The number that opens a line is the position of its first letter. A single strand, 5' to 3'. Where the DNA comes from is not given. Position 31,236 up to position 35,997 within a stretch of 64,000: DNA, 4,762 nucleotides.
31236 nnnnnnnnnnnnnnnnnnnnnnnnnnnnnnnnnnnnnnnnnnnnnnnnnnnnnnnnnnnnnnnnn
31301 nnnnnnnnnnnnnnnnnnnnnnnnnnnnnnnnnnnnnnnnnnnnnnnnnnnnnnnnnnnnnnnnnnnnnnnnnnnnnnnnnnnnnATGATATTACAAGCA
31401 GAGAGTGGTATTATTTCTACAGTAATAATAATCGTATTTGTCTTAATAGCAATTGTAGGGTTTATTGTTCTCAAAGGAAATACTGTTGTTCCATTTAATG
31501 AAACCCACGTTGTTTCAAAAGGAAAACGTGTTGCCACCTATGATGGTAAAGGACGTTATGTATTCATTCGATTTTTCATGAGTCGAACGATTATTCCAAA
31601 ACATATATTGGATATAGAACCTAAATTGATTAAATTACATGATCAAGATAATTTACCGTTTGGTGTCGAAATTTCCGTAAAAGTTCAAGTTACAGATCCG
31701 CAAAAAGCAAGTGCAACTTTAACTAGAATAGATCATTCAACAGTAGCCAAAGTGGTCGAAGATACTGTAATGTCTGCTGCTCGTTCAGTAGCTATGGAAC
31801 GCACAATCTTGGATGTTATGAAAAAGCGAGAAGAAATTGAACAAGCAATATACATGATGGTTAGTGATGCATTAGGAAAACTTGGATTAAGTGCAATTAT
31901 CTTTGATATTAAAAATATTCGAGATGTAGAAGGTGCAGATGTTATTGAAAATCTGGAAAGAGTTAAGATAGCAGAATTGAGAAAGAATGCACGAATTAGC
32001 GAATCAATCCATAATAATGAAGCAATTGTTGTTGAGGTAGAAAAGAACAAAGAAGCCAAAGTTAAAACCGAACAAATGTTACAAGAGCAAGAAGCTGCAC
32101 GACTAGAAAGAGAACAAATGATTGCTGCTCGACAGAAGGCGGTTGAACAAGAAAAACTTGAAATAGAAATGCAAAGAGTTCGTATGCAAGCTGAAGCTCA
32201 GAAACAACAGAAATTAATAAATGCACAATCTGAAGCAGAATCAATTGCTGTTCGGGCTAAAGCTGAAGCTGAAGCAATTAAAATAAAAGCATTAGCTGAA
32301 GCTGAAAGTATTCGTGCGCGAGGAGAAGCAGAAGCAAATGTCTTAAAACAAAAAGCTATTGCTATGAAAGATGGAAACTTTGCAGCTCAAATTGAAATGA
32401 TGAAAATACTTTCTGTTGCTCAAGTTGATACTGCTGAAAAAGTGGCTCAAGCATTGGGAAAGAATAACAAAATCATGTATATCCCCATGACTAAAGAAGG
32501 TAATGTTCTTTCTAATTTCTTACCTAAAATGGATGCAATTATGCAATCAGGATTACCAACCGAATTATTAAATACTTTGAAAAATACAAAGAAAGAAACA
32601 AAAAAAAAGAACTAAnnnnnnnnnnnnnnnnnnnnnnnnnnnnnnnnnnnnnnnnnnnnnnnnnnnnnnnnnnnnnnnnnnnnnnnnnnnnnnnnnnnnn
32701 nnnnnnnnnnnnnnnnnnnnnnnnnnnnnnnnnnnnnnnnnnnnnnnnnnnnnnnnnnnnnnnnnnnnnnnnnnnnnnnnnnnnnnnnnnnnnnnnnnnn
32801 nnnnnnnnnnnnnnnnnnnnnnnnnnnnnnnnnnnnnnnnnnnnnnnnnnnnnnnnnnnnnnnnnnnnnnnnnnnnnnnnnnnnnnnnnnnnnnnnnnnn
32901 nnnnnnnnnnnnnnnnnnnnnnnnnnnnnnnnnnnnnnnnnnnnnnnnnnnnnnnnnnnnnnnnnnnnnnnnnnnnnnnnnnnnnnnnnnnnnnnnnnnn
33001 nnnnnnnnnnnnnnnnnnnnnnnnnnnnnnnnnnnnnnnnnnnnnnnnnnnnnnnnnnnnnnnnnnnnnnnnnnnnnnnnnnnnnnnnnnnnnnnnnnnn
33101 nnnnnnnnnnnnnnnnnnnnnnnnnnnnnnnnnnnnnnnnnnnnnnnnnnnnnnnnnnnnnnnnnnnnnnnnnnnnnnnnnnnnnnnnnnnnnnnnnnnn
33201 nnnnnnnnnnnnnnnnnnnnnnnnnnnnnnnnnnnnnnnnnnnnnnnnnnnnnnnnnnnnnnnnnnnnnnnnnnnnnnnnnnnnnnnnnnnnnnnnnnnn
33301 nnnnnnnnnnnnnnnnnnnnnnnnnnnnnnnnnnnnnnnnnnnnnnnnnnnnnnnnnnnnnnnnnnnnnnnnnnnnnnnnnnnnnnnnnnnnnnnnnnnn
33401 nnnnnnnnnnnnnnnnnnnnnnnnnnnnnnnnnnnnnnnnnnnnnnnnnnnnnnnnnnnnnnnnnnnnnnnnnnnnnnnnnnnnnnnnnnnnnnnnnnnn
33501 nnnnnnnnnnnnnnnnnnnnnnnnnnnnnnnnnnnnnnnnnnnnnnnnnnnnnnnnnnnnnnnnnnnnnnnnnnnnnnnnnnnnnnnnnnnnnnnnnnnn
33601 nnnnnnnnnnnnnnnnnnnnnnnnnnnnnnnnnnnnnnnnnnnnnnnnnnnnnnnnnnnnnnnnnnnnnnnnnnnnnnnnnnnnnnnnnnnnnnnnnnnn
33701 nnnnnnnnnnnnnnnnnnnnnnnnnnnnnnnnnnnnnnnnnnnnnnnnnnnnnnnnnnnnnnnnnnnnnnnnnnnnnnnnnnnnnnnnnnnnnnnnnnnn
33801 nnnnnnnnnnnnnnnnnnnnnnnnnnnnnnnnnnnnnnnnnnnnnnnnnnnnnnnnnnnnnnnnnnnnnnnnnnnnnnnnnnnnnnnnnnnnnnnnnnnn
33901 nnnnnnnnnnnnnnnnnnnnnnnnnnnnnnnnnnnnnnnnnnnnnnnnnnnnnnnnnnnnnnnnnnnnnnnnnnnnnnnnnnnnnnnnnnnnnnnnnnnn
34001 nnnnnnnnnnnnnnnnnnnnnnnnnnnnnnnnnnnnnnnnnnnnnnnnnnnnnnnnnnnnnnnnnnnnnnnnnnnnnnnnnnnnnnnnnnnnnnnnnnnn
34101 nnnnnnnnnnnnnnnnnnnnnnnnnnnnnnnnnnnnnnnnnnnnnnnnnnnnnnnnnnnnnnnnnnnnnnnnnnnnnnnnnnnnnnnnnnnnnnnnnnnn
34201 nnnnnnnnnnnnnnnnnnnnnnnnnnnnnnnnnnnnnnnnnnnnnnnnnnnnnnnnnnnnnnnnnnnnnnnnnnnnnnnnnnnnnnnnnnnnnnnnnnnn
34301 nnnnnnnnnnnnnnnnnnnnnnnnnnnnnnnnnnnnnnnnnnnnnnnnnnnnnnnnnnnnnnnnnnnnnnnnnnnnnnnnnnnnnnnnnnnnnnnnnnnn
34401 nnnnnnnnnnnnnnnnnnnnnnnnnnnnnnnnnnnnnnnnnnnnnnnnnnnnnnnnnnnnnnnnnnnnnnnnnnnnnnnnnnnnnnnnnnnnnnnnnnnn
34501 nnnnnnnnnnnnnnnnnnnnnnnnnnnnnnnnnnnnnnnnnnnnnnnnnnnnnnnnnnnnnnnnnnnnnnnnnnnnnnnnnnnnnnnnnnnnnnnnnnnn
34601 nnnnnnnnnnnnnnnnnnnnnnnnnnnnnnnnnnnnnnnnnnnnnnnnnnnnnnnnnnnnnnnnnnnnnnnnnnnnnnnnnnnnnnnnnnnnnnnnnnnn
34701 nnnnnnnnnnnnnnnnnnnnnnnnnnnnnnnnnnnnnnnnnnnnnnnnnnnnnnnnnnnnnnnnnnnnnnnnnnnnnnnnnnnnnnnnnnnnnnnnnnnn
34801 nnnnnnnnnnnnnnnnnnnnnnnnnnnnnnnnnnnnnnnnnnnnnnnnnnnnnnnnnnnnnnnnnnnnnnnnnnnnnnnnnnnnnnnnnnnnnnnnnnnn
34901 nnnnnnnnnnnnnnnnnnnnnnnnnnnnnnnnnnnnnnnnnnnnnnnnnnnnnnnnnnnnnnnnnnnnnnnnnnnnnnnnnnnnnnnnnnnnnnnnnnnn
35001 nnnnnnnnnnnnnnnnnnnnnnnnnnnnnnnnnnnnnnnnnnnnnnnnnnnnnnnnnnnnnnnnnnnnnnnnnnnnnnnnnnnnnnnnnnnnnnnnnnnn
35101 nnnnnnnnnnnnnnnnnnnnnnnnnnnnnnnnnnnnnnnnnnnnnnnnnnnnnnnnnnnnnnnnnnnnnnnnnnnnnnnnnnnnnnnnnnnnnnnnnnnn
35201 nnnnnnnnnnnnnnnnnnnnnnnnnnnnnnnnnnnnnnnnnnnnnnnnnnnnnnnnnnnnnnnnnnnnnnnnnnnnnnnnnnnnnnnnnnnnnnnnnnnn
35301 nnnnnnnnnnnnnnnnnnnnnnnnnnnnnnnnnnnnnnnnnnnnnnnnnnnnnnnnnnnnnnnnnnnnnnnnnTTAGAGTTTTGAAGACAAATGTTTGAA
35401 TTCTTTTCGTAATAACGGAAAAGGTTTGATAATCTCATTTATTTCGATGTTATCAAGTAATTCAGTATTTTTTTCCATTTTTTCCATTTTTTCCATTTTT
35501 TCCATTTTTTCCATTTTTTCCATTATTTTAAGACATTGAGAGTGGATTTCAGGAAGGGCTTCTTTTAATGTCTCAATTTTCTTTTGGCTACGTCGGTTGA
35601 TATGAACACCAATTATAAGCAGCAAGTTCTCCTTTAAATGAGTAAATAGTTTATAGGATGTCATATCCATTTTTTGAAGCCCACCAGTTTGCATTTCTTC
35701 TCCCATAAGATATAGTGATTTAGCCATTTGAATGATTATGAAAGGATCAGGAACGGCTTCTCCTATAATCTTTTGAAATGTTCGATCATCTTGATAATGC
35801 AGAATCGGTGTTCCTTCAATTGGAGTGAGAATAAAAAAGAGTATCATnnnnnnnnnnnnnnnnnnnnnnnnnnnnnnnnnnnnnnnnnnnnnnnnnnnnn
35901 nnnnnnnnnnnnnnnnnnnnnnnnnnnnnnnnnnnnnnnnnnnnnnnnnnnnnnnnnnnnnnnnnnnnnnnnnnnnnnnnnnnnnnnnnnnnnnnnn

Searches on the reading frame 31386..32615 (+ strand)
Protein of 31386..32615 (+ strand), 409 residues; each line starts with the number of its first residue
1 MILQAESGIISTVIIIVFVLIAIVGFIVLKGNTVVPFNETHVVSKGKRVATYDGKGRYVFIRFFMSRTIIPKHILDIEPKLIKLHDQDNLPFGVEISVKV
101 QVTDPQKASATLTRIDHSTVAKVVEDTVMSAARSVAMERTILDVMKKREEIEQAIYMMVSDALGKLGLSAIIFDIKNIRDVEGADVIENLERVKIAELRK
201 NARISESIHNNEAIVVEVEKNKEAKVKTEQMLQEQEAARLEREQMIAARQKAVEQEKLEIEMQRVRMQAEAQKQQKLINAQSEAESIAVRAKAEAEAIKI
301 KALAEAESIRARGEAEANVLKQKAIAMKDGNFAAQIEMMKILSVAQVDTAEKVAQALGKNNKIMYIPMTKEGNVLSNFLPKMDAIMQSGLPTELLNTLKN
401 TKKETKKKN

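Call 3: search_protein_families(library=pfam, proteins=[window:31386-32615:+], max_evalue=0.01)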
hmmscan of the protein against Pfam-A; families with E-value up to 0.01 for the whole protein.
window:31386-32615:+ (409 aa): 1 family
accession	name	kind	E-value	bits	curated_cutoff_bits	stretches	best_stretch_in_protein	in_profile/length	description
PF01145.31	Band_7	-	5.3e-18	66.1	23.6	1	35-206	3-171/176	SPFH domain / Band 7 family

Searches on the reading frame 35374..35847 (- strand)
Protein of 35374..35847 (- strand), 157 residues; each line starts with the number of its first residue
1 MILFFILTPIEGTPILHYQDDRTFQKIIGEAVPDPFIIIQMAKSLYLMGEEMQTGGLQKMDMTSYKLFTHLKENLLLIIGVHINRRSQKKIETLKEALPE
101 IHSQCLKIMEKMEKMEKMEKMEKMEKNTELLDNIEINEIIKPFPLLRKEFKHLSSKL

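Call 3: search_protein_families(library=pfam, proteins=[window:35374-35847:-], max_evalue=0.01)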
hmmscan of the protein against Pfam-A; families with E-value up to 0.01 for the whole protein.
window:35374-35847:- (157 aa): 2 families
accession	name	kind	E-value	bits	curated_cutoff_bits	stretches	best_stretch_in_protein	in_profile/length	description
PF21758.2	PAC_bac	-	0.0015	18.7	27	1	65-108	70-113/115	Bacterial proteasome assembling chaperone-like protein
PF22481.1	DUF6985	-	0.0077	17.2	24.5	0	88-140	51-103/148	Domain of unknown function (DUF6985)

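Call 54: search_protein_families(library=pfam, proteins=[window:35374-35847:-], max_evalue=10)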
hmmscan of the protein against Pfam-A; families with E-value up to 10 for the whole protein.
window:35374-35847:- (157 aa): 4 families
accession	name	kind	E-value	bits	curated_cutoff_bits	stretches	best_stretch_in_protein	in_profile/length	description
PF21758.2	PAC_bac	-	0.0015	18.7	27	1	65-108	70-113/115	Bacterial proteasome assembling chaperone-like protein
PF22481.1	DUF6985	-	0.0077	17.2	24.5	1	88-140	51-103/148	Domain of unknown function (DUF6985)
PF11827.13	DUF3347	-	0.73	11.2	25.5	1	100-156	26-80/93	Protein of unknown function (DUF3347)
PF03910.19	Adeno_PV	-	1.2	8.7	27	1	88-137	5-56/349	Adenovirus minor core protein PV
